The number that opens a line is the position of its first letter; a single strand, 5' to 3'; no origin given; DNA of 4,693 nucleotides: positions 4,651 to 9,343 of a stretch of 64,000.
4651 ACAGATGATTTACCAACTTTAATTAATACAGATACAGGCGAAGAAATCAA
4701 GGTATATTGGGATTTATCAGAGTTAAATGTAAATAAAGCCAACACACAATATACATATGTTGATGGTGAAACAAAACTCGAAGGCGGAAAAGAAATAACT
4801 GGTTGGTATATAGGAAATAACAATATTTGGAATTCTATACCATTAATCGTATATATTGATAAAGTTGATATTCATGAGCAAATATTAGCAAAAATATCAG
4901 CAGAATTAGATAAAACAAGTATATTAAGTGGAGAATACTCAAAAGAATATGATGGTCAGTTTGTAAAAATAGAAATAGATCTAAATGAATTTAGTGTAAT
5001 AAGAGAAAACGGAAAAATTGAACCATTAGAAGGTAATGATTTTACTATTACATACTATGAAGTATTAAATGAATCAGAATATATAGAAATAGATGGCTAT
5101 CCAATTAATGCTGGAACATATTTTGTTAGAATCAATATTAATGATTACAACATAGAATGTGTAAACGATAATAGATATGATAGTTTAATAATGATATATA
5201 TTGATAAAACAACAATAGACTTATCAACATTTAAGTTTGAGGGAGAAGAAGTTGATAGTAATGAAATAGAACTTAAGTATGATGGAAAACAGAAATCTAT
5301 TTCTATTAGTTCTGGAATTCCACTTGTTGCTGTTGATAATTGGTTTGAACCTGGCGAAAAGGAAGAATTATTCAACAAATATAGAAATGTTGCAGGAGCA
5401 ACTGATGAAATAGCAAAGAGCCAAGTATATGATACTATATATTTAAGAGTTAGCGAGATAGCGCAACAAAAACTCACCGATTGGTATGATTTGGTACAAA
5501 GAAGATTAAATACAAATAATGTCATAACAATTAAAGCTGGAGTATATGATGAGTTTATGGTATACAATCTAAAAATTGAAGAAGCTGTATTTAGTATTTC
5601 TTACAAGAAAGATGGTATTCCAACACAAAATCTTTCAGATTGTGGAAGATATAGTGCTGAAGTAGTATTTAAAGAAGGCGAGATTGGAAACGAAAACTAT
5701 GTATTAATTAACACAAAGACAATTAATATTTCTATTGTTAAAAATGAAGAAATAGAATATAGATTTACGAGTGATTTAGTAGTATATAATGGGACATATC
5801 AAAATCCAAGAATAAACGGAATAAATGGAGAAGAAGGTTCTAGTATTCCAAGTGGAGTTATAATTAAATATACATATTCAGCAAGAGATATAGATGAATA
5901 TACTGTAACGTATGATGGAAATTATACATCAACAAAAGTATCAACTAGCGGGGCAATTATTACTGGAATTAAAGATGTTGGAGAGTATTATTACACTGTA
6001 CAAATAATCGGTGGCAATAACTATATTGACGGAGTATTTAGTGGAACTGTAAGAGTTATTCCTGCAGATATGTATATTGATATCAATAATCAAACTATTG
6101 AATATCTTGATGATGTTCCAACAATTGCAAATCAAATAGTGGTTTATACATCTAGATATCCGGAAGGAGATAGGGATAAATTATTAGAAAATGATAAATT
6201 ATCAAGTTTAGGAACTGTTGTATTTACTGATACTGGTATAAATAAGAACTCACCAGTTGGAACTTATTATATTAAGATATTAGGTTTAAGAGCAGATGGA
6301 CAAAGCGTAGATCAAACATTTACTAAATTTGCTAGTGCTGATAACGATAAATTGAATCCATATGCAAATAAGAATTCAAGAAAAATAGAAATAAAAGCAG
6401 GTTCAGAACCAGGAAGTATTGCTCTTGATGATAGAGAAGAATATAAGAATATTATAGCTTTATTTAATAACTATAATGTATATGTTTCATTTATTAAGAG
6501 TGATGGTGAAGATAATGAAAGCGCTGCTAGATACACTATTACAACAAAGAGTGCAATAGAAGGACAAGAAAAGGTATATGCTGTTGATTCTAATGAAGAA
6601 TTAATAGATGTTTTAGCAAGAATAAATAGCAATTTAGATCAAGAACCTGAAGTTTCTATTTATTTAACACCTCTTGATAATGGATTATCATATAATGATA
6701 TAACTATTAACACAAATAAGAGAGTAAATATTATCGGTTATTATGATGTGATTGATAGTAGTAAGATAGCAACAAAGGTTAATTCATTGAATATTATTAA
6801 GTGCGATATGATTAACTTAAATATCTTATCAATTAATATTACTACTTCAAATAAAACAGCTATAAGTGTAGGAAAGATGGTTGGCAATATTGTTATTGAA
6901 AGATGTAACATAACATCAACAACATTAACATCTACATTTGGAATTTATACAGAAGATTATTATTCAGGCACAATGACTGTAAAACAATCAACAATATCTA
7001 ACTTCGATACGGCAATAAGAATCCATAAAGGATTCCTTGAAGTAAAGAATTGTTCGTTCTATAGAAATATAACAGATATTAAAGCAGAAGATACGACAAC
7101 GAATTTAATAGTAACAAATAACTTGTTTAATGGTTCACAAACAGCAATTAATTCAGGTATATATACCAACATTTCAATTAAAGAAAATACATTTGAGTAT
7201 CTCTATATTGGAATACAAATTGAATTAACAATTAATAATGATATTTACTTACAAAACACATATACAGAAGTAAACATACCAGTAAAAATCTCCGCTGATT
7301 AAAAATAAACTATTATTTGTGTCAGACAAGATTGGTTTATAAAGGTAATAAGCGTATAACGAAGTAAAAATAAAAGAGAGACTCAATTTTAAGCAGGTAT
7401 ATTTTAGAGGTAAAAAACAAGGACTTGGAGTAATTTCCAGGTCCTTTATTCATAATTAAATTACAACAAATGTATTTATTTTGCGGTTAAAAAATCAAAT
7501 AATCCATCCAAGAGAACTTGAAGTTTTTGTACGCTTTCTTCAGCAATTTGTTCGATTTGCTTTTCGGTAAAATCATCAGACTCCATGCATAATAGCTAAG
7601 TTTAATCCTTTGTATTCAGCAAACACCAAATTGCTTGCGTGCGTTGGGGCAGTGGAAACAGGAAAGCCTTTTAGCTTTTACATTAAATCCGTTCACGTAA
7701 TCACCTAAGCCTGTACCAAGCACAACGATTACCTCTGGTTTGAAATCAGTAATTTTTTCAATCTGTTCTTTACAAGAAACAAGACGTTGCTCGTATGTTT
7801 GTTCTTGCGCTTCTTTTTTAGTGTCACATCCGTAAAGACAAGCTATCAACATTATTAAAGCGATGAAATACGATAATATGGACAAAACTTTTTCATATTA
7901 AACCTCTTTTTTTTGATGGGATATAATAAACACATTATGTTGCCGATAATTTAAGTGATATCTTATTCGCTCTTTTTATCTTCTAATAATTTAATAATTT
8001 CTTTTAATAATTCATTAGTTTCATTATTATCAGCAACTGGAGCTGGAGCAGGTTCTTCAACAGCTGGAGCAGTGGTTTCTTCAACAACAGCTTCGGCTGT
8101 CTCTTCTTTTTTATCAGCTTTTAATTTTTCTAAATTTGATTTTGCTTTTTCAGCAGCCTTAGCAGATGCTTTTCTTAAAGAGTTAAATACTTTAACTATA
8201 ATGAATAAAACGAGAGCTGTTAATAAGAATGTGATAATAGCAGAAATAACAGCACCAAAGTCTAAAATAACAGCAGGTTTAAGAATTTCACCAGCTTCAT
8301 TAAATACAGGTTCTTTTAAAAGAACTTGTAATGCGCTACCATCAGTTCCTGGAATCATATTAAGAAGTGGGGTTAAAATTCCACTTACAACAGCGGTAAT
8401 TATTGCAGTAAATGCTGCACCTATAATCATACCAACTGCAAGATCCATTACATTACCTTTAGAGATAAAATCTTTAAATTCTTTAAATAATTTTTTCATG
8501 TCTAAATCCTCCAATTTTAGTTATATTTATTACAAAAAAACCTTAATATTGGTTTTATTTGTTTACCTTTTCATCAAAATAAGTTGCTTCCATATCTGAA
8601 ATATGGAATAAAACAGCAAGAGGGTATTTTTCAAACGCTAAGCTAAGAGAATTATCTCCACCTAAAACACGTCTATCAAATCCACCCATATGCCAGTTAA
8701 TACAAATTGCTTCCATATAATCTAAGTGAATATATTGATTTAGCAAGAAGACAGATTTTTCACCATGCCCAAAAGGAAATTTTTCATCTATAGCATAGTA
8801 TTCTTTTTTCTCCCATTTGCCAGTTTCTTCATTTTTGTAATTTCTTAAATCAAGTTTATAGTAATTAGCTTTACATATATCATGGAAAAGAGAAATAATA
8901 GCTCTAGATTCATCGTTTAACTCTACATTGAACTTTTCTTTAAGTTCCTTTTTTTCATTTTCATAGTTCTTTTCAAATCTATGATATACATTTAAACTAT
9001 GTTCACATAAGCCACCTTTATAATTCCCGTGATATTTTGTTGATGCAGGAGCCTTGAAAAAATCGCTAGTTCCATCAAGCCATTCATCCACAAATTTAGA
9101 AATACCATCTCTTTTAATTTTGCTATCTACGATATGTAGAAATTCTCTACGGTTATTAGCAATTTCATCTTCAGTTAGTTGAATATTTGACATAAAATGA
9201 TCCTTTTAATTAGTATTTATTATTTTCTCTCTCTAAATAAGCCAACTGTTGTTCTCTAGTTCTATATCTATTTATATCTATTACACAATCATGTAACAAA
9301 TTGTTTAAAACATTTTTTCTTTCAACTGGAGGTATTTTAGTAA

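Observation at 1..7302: A second giant gene, open at the window edge, with a different 'tip' (MBG-like repeats plus a beta-helix)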

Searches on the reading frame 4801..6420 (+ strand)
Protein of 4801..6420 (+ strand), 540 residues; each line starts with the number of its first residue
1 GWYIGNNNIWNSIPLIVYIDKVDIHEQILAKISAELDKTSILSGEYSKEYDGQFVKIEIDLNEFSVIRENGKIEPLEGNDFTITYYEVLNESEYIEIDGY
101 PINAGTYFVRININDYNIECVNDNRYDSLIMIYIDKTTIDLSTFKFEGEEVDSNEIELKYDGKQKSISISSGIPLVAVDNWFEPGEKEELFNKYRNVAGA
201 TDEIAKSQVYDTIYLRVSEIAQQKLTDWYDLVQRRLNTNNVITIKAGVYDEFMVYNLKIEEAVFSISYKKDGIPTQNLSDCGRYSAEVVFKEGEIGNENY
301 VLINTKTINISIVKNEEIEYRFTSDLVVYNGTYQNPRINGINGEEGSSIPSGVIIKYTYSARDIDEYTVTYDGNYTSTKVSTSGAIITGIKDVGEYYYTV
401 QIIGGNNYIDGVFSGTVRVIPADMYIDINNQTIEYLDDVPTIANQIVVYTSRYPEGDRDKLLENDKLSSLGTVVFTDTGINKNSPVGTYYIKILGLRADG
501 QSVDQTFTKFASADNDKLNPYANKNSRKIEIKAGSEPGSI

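Call 5: search_protein_families(library=pfam, proteins=[window:4801-6420:+], max_evalue=10)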
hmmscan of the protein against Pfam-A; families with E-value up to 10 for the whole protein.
window:4801-6420:+ (540 aa): 2 families
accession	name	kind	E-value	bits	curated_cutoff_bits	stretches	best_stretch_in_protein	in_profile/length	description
PF17883.6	MBG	-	0.0024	18.7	23.3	1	38-112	2-67/97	MBG domain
PF25155.1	NTF2_YvbJ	-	0.067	14.4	25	1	44-72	43-71/123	YvbJ NTF2-like domain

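Call 6: search_protein_families(library=ncbifam, proteins=[window:4801-6420:+], max_evalue=10)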
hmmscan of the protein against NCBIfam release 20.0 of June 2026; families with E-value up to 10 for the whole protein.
window:4801-6420:+ (540 aa): 0 families

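Call 94: search_protein_families(library=phrogs, proteins=[window:4801-6420:+], max_evalue=0.01)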
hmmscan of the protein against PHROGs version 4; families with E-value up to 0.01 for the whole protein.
window:4801-6420:+ (540 aa): 0 families

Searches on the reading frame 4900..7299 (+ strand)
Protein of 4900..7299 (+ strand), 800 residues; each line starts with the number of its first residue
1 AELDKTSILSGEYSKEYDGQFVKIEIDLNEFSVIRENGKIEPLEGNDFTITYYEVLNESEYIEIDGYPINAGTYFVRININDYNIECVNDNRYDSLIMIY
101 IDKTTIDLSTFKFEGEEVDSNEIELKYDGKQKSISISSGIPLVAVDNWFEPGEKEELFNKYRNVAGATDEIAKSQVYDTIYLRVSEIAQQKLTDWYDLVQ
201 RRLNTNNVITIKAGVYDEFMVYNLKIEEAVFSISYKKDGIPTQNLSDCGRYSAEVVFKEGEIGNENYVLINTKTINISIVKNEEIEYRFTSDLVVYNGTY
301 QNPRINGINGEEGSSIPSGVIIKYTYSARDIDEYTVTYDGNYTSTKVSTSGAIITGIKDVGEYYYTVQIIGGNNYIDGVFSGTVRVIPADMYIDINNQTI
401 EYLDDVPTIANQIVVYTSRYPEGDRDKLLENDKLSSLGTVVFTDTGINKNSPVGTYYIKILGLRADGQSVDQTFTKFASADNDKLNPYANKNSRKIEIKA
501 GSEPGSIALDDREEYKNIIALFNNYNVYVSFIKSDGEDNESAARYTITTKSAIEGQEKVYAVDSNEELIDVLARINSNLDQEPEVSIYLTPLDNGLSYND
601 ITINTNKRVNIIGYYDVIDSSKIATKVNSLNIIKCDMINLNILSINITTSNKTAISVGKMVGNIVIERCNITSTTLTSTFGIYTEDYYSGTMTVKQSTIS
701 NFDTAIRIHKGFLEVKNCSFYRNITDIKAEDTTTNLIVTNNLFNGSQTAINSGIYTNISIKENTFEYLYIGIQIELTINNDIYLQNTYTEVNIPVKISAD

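Call 22: find_homologous_proteins(query=window:4900-7299:+)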
Query window:4900-7299:+: 8000 candidates shared short words with the query, none scored E <= 0.001.

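Call 25: search_solved_structures(query=window:4900-7299:+, max_evalue=10, show_alignments=2)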
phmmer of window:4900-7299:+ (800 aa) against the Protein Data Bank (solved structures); distinct sequences matched with E-value up to 10: 1.
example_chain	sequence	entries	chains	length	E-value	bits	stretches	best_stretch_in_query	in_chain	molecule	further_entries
2vaj_A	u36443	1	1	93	0.31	12.7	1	178-230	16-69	NEURAL CELL ADHESION MOLECULE 2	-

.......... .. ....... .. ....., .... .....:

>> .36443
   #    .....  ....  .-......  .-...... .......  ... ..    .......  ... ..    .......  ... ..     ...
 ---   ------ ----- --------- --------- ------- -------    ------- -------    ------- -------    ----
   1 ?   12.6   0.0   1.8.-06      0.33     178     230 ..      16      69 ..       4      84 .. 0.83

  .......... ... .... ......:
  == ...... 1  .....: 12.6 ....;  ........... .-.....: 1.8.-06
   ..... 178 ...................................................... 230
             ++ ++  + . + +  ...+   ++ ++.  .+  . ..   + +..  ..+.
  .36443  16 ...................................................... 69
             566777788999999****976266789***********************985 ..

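Call 33: predict_structure(protein=window:4900-7299:+)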
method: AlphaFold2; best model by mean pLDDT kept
length: 800 residues; sequences in the alignment: 1
mean_pLDDT: 34.7   pTM: 0.25
mean pLDDT of the five models: 34.7, 26.9, 26.8, 23.2, 23.0
residues with pLDDT >= 90: 0; 70-90: 0; 50-70: 31; < 50: 769
segments of 3 or more residues with pLDDT < 50: 1-15, 24-27, 29-46, 48-51, 58-60, 62-76, 78-665, 667-691, 695-712, 716-726, 728-735, 739-759, 761-763, 773-796, 798-800
pLDDT, mean of each block of 10 residues (from residue 1): 29 48 50 39 45 50 46 46 39 30 29 30 30 28 32 45 39 36 30 36 30 24 23 23 24 29 30 30 34 32 32 31 31 29 26 29 29 25 28 27 29 30 36 33 30 26 27 28 28 27 24 27 26 28 33 33 37 38 40 33 36 36 34 36 40 42 44 37 41 45 42 46 45 47 43 43 50 44 42 44
secondary structure, 60 per line:
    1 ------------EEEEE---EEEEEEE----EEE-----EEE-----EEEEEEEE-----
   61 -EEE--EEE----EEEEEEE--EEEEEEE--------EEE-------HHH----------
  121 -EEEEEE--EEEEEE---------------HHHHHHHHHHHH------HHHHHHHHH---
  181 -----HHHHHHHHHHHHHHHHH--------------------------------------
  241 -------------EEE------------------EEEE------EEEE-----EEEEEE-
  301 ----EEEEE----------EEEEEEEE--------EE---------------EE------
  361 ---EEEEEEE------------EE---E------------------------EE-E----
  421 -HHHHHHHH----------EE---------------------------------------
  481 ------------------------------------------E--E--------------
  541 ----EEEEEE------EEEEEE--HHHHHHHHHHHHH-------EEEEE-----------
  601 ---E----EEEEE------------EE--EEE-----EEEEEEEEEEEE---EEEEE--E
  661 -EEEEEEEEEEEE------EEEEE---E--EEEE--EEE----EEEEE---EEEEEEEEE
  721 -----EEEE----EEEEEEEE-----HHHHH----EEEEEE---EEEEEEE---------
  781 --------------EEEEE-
elements in order (helices of 4 or more, strands of 3 or more residues): E13-17 E21-27 E32-34 E40-42 E48-55 E62-64 E67-69 E74-80 E83-89 E98-100 E122-127 E130-135 H151-162 H169-177 H186-202 E254-256 E275-278 E285-288 E294-299 E305-309 E320-327 E364-370 H422-429 E545-550 E557-562 H565-577 E585-589 E609-613 E630-632 E638-649 E653-657 E662-673 E680-684 E691-694 E697-699 E704-708 E712-720 E726-729 E734-741 H747-751 E756-761 E765-771 E795-799

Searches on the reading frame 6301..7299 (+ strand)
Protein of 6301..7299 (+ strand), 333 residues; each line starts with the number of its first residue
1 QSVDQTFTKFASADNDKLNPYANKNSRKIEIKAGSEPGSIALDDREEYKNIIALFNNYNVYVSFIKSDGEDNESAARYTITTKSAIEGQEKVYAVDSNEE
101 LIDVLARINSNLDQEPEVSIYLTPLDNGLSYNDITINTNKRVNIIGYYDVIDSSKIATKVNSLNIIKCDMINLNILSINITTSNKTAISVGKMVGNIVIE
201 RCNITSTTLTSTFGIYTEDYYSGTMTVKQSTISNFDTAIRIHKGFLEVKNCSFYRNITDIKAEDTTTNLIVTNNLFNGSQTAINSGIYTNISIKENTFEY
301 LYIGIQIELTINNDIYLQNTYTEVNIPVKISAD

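Call 5: search_protein_families(library=pfam, proteins=[window:6301-7299:+], max_evalue=10)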
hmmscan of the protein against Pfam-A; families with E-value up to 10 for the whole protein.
window:6301-7299:+ (333 aa): 0 families

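Call 6: search_protein_families(library=ncbifam, proteins=[window:6301-7299:+], max_evalue=10)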
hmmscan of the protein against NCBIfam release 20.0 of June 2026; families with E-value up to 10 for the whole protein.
window:6301-7299:+ (333 aa): 1 family
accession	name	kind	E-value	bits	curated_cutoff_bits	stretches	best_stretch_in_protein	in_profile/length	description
NF041349.1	XopI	equivalog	0.31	9.8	800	1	91-127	359-395/453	type III secretion system effector F-box protein XopI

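Call 94: search_protein_families(library=phrogs, proteins=[window:6301-7299:+], max_evalue=0.01)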
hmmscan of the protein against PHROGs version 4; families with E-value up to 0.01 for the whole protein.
window:6301-7299:+ (333 aa): 0 families

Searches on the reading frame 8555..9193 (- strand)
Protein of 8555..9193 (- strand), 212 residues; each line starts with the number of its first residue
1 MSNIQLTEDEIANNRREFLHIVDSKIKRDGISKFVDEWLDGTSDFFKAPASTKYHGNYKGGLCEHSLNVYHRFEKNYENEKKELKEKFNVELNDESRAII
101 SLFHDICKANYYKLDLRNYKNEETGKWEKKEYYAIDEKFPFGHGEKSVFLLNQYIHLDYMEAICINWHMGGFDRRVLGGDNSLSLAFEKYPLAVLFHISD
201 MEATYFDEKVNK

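Call 8: find_encoding_contigs(protein=window:8555-9193:-, flank=10000, max_places=6)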
Protein window:8555-9193:- (212 aa): no gene with exactly this product is on record in the collection.

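Call 30: find_related_loci(query=window:8555-9193:-, collection=metagenome_contigs, flank=10000)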
Query window:8555-9193:- (212 aa) in metagenome_contigs; peptide patterns used: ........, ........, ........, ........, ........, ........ (x = any residue, [..] = any of these).
331 stretches matched a pattern; 250 encode a relative of the query (tblastn E <= 1e-3); the best 80 are kept; 80 distinct loci.
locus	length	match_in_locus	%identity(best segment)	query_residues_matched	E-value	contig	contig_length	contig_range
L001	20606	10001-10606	50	6-208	2e-67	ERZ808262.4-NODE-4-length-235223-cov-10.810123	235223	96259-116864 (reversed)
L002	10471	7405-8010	52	2-209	2e-67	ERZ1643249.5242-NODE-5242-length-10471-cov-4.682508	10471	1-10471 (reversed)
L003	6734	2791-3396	52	2-209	2e-67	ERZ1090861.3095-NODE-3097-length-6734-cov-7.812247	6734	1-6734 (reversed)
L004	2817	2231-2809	54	11-208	8e-68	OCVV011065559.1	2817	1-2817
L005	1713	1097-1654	54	16-208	9e-70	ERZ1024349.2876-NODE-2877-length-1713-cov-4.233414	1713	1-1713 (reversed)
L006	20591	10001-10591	52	11-212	3e-66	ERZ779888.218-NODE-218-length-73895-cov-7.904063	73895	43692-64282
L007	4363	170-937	45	1-208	1e-65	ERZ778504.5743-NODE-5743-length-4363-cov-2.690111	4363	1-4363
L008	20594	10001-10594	52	7-211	5e-65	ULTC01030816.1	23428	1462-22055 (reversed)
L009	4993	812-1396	53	13-210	1e-64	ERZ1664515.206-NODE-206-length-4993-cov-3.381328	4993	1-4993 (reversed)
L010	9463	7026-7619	52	11-212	2e-64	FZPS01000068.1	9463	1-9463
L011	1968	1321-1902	50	6-210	3e-66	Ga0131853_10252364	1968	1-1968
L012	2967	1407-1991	53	11-212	5e-65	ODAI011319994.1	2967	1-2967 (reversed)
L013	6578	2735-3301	53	15-210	7e-65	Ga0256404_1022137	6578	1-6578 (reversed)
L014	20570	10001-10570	53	13-209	4e-64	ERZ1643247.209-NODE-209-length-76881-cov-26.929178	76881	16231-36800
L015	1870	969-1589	50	1-210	9e-66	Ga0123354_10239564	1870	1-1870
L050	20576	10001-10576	52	11-209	4e-61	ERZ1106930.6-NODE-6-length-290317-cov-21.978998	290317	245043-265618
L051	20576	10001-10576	52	11-209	4e-61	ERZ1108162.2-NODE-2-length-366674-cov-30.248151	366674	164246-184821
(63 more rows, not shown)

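Call 32: search_protein_families(library=pfam, proteins=[L008:10634-18757:-, L050:14856-20576:-, L051:11515-15225:-], max_evalue=0.01)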
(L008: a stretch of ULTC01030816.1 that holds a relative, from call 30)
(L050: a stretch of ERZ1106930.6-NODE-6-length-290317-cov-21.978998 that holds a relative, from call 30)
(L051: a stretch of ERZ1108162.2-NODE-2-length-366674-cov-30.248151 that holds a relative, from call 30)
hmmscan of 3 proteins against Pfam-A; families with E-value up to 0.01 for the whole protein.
L008:10634-18757:- (2708 aa): 3 families
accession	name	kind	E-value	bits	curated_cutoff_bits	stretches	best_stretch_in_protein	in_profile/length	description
PF22433.2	MtxA_IG-like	-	0.00074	19.8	26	0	920-953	47-80/83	Magnetotaxis protein MtxA, Immunoglobulin-like domain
PF00630.25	Filamin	-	0.00094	20.4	26.9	1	227-278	28-80/93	Filamin/ABP280 repeat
PF00801.26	PKD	-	0.0095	16.4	23.5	0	696-753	17-69/80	PKD domain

L050:14856-20576:- (1907 aa): 0 families

L051:11515-15225:- (1237 aa): 2 families
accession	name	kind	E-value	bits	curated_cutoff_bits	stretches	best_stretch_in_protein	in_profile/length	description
PF13855.12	LRR_8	-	0.0036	17.5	27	0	1038-1076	21-61/61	Leucine rich repeat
PF12799.13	LRR_4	-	0.0046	17.6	27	0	1044-1077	3-37/44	Leucine Rich repeats (2 copies)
